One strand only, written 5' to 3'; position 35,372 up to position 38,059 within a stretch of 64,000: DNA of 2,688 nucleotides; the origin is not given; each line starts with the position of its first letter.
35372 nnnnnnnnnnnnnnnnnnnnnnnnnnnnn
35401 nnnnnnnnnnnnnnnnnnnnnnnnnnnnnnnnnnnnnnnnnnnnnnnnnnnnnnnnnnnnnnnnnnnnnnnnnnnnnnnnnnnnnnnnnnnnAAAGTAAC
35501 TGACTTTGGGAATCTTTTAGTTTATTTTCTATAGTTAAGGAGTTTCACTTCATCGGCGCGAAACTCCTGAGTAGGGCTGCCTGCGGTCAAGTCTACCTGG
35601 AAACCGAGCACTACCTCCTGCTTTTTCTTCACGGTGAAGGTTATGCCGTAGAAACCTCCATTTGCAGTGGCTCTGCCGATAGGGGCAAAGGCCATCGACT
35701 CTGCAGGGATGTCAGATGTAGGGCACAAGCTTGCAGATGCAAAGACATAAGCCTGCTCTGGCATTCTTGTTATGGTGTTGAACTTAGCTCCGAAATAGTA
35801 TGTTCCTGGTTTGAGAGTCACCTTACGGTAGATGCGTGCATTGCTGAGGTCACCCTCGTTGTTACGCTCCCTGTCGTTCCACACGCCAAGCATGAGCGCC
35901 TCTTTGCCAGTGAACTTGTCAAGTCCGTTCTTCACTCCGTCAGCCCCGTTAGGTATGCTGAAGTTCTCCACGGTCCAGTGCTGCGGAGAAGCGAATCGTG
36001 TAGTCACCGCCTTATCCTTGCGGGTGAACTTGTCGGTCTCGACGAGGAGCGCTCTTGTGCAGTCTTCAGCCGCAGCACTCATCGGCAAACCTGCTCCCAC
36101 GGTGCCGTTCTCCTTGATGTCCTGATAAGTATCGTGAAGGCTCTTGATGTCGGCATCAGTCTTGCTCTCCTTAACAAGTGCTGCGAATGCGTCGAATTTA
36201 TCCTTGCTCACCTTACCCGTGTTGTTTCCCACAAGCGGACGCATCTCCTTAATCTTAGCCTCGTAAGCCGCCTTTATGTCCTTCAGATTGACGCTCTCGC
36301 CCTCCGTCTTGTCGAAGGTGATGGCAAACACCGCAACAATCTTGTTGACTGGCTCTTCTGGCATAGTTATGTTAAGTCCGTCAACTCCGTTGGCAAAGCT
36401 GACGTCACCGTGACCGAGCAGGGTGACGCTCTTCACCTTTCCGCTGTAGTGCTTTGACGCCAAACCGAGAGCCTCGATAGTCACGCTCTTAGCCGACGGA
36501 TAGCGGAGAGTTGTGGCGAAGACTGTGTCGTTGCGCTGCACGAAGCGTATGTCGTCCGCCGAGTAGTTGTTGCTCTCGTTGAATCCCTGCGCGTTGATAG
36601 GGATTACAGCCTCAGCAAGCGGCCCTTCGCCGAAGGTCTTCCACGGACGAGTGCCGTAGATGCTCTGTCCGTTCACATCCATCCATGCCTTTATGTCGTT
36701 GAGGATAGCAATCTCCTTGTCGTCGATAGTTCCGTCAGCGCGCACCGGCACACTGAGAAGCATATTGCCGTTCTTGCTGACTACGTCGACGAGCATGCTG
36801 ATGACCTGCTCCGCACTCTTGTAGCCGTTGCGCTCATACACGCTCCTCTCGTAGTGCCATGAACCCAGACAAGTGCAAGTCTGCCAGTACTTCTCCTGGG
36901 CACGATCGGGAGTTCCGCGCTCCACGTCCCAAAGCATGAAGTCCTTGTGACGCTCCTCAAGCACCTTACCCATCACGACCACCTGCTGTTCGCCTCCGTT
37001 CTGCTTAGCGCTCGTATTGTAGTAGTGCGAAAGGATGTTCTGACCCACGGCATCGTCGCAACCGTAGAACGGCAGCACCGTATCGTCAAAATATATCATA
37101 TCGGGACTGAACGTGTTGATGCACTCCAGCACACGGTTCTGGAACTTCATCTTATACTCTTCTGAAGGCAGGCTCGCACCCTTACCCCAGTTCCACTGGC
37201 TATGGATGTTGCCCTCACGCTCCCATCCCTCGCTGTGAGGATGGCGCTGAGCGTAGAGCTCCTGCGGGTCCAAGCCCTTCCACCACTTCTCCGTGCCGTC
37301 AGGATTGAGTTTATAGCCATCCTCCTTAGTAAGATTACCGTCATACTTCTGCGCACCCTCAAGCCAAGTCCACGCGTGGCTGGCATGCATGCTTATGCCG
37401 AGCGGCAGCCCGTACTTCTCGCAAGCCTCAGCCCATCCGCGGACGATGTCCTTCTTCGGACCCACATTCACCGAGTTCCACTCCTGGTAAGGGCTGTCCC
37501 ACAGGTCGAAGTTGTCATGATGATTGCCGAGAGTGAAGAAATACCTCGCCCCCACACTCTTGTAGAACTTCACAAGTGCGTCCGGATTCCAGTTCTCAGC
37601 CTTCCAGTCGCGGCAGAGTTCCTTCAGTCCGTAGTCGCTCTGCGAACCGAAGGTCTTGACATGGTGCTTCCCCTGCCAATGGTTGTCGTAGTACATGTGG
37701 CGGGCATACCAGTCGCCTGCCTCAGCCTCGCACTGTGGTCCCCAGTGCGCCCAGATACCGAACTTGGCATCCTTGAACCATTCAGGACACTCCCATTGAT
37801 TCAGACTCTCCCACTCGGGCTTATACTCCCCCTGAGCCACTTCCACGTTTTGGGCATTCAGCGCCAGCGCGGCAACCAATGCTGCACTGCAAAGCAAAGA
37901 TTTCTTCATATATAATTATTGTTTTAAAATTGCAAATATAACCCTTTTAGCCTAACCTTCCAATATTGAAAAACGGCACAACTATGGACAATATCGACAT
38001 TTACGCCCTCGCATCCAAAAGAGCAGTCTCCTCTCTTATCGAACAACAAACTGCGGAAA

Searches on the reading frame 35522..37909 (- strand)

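Call 10: search_protein_families(library=pfam, proteins=[window:35522-37909:-], max_evalue=0.001)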
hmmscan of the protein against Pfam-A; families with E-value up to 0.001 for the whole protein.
window:35522-37909:- (795 aa): 3 families
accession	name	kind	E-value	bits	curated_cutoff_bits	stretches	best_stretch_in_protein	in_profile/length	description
PF01120.23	Alpha_L_fucos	-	9.8e-88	295.3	25.2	1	18-415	3-345/345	Alpha-L-fucosidase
PF16405.10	DUF5013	-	4.2e-18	66.4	28.5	1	627-769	6-149/149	Domain of unknown function (DUF5013)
PF16757.11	Fucosidase_C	-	5.7e-08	33.7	25.6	1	449-525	4-78/88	Alpha-L-fucosidase C-terminal domain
